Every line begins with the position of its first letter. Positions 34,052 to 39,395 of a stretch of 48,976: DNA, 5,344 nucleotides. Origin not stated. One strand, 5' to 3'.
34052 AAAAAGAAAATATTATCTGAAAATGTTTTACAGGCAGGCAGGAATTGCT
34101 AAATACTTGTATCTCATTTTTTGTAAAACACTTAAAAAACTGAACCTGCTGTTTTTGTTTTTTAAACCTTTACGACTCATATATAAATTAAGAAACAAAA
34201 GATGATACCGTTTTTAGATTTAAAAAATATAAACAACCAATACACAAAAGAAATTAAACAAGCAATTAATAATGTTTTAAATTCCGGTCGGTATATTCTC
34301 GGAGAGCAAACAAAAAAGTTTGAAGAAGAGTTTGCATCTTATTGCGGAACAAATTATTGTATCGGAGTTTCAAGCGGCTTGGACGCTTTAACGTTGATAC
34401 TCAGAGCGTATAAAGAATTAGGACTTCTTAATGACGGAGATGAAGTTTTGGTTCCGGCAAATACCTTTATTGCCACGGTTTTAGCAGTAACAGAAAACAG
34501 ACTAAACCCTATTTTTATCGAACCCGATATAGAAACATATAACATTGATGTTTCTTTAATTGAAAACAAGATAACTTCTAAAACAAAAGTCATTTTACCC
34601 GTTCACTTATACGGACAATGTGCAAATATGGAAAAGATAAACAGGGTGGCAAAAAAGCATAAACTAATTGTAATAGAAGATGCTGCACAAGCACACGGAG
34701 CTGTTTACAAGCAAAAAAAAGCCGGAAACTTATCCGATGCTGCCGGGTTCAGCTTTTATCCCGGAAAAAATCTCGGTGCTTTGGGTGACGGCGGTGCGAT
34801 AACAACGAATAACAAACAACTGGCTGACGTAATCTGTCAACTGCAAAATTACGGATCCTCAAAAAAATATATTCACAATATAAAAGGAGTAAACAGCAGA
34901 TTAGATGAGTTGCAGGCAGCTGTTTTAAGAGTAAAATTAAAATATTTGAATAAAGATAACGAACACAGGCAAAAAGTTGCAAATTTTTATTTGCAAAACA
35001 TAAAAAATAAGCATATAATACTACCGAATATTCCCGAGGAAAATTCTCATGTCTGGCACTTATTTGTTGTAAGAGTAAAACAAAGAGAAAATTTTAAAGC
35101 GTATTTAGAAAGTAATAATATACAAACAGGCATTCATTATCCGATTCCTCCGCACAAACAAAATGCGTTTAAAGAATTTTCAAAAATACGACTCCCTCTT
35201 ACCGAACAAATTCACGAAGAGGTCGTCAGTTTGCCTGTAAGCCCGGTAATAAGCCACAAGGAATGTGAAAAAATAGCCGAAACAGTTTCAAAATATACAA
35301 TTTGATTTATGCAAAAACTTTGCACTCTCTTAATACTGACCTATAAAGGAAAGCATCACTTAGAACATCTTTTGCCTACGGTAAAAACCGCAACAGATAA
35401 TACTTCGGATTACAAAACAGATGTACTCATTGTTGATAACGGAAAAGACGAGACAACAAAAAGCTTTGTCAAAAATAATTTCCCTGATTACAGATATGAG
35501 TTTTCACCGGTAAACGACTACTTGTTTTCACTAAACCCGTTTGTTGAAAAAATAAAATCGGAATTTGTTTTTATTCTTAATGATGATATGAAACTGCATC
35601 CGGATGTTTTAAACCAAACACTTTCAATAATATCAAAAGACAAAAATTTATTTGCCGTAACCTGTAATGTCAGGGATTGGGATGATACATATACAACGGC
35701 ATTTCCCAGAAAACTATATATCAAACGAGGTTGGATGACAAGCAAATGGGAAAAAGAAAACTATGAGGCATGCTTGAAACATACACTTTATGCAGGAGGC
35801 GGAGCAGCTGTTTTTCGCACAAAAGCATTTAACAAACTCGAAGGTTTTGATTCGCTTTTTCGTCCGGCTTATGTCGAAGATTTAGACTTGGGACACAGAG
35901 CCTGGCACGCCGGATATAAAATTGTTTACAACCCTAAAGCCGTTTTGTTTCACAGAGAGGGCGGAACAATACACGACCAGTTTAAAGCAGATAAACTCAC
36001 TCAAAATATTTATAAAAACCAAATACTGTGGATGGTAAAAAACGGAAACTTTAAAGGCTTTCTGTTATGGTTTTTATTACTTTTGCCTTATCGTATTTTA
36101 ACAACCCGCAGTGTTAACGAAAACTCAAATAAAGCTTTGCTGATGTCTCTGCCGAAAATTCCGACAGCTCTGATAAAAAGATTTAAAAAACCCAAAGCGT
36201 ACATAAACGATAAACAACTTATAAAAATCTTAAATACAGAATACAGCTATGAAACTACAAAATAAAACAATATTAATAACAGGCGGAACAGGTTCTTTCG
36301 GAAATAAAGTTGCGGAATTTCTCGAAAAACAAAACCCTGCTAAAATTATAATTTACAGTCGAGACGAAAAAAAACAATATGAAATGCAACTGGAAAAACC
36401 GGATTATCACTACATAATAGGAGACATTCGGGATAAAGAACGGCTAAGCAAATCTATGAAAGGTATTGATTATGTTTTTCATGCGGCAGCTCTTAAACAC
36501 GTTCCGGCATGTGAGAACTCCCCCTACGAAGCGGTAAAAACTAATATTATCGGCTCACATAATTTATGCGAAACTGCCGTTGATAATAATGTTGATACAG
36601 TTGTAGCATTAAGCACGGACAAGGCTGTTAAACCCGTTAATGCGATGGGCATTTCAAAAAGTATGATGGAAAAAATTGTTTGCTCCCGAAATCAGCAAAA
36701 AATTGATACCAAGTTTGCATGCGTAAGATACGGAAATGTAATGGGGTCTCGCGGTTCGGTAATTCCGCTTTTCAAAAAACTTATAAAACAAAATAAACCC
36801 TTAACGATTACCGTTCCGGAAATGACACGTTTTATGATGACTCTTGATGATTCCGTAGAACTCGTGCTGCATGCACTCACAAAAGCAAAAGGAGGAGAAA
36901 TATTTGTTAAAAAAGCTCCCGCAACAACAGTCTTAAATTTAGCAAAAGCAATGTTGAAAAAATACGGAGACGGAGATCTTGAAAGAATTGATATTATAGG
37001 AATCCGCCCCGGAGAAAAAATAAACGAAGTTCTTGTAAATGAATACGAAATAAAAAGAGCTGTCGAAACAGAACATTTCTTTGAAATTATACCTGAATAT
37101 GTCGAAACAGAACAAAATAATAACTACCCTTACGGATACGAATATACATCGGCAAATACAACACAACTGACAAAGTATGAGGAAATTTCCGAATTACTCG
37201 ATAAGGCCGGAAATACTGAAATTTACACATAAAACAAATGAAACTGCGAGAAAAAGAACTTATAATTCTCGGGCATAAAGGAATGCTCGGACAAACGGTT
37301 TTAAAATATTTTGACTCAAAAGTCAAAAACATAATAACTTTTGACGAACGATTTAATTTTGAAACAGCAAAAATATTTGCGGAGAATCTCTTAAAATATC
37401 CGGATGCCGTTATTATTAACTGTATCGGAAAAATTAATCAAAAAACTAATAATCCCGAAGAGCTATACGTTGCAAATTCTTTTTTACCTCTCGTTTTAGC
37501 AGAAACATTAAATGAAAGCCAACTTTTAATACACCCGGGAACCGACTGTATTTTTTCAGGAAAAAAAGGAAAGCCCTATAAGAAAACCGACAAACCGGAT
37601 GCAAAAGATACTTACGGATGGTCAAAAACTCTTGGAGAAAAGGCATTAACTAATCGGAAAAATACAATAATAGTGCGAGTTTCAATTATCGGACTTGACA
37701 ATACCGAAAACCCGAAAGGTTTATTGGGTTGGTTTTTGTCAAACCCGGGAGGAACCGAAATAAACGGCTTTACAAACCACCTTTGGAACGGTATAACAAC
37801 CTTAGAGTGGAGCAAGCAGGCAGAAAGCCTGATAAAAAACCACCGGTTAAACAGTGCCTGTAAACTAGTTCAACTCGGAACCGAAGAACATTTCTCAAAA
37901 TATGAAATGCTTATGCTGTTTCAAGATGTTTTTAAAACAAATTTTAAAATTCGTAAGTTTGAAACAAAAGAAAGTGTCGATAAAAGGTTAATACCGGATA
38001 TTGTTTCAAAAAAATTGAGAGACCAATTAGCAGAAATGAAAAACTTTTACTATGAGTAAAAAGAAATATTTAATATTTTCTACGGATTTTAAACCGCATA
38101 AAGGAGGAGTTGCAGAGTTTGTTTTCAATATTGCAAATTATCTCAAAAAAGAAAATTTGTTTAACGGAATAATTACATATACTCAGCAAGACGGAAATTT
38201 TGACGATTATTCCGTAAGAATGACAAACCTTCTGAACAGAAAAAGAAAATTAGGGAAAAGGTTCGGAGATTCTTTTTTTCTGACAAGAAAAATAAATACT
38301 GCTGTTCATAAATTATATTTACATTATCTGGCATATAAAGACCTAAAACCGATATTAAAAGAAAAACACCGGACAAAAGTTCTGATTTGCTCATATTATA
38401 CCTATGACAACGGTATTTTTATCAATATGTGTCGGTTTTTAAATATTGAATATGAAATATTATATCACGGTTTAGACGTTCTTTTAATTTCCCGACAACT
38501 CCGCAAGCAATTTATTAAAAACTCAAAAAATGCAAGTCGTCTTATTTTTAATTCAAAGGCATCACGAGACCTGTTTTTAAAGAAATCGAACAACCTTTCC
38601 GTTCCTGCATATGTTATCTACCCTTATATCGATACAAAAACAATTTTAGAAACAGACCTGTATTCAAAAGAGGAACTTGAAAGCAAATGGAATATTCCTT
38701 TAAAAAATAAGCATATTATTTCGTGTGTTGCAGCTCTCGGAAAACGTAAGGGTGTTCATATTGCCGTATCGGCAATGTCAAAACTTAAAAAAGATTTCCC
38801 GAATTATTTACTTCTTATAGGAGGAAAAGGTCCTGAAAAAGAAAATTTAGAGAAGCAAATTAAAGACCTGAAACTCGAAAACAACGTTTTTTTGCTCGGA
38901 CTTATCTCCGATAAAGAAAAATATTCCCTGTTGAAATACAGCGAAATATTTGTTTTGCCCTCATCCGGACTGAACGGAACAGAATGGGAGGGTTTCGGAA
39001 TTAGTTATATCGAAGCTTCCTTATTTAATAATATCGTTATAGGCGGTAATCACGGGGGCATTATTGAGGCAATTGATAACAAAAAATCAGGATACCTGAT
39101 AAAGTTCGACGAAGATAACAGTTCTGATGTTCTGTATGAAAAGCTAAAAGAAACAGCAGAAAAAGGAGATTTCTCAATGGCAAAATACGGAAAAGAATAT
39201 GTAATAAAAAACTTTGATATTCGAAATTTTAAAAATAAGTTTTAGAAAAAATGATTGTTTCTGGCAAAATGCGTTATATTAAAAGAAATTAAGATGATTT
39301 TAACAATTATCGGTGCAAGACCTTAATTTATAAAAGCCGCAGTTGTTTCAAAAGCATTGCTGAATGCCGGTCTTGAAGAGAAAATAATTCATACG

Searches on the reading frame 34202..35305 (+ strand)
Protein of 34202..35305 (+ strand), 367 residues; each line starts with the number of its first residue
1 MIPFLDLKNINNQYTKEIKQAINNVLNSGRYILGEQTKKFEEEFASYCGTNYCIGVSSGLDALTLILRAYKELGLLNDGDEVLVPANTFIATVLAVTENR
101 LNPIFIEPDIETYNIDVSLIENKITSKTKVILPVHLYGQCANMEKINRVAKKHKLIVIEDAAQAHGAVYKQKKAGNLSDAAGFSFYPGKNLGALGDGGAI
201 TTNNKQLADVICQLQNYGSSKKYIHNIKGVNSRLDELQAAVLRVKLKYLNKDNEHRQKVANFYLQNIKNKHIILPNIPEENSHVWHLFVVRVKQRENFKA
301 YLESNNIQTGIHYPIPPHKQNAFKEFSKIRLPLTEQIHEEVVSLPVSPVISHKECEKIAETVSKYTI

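Call 55: search_protein_families(library=pfam, proteins=[window:34202-35305:+], max_evalue=0.0001)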
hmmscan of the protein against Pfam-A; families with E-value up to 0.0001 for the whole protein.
window:34202-35305:+ (367 aa): 4 families
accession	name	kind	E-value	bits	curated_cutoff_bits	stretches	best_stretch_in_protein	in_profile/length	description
PF01041.23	DegT_DnrJ_EryC1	-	5.8e-113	378.2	19.8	1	14-362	3-359/360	DegT/DnrJ/EryC1/StrS aminotransferase family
PF00155.27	Aminotran_1_2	-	8.9e-07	28.9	19.7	1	17-202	21-233/361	Aminotransferase class I and II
PF00266.25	Aminotran_5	-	1.3e-06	28.1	21.5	1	9-166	18-181/371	Aminotransferase class-V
PF01053.26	Cys_Met_Meta_PP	-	7.6e-06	25.2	27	1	37-171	54-184/381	Cys/Met metabolism PLP-dependent enzyme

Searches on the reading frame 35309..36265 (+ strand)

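Call 55: search_protein_families(library=pfam, proteins=[window:35309-36265:+], max_evalue=0.0001)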
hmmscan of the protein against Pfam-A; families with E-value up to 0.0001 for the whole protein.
window:35309-36265:+ (318 aa): 3 families
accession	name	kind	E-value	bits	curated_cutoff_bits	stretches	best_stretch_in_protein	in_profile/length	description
PF13641.12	Glyco_tranf_2_3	-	4.1e-11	43.8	27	1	21-216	16-212/230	Glycosyltransferase like family 2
PF00535.33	Glycos_transf_2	-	1.6e-09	38.3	23.3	1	11-177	6-167/168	Glycosyl transferase family 2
PF13632.12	Glyco_trans_2_3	-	3.1e-09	37.4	27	1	87-266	2-177/198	Glycosyl transferase family group 2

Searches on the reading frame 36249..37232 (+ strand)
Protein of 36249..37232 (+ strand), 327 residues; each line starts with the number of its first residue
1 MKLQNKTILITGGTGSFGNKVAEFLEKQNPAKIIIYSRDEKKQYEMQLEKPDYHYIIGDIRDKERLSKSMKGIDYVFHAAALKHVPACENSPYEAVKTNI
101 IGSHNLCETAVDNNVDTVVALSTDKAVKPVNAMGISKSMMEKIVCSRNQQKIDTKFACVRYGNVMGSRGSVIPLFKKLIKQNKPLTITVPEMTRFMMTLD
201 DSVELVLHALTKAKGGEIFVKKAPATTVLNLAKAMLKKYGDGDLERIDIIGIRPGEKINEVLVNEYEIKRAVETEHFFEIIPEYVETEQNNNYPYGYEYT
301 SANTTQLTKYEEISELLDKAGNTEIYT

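Call 55: search_protein_families(library=pfam, proteins=[window:36249-37232:+], max_evalue=0.0001)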
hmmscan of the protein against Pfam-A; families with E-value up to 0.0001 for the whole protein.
window:36249-37232:+ (327 aa): 10 families
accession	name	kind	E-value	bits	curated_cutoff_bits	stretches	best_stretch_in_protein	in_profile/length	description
PF02719.21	Polysacc_synt_2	-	3.7e-103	345.2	20.2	1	8-280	1-291/293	Polysaccharide biosynthesis protein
PF01370.27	Epimerase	-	7.6e-29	101.2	20.9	1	8-219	1-237/240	NAD dependent epimerase/dehydratase family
PF16363.11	GDP_Man_Dehyd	-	6.4e-14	52.6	27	1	9-123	1-129/332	GDP-mannose 4,6 dehydratase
PF01073.25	3Beta_HSD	-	1.3e-13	51.1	22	1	9-129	1-122/280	3-beta hydroxysteroid dehydrogenase/isomerase family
PF04321.23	RmlD_sub_bind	-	1.4e-11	44.5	27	1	7-187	2-175/287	RmlD substrate binding domain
PF05368.20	NmrA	-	2.3e-08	34.4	27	1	4-89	1-79/298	NmrA-like family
PF13460.12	NAD_binding_10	-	3.3e-08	34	27.2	1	12-131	1-106/184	NAD(P)H-binding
PF08659.16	KR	-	7e-08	33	22.6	1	7-122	2-135/180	KR domain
PF00106.31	adh_short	-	6.5e-05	22.9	26.6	0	6-111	1-120/195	short chain dehydrogenase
PF07993.18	NAD_binding_4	-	9.6e-05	22.1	20.1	0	10-141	1-154/258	Male sterility protein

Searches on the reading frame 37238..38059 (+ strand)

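Call 55: search_protein_families(library=pfam, proteins=[window:37238-38059:+], max_evalue=0.0001)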
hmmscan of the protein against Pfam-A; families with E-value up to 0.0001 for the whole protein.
window:37238-38059:+ (273 aa): 2 families
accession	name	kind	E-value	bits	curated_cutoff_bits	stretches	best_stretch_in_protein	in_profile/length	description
PF04321.23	RmlD_sub_bind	-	9.4e-18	64.7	27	1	8-151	3-151/287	RmlD substrate binding domain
PF01370.27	Epimerase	-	2.4e-10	40.7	20.9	1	9-143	2-159/240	NAD dependent epimerase/dehydratase family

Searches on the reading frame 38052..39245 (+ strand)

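Call 55: search_protein_families(library=pfam, proteins=[window:38052-39245:+], max_evalue=0.0001)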
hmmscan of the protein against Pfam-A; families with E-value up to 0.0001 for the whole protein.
window:38052-39245:+ (397 aa): 2 families
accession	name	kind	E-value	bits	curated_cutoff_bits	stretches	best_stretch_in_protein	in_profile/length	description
PF00534.26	Glycos_transf_1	-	1.1e-31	110.1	26.4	1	208-357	4-147/172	Glycosyl transferases group 1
PF13692.12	Glyco_trans_1_4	-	4.1e-20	72.9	27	1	221-353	2-127/142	Glycosyl transferases group 1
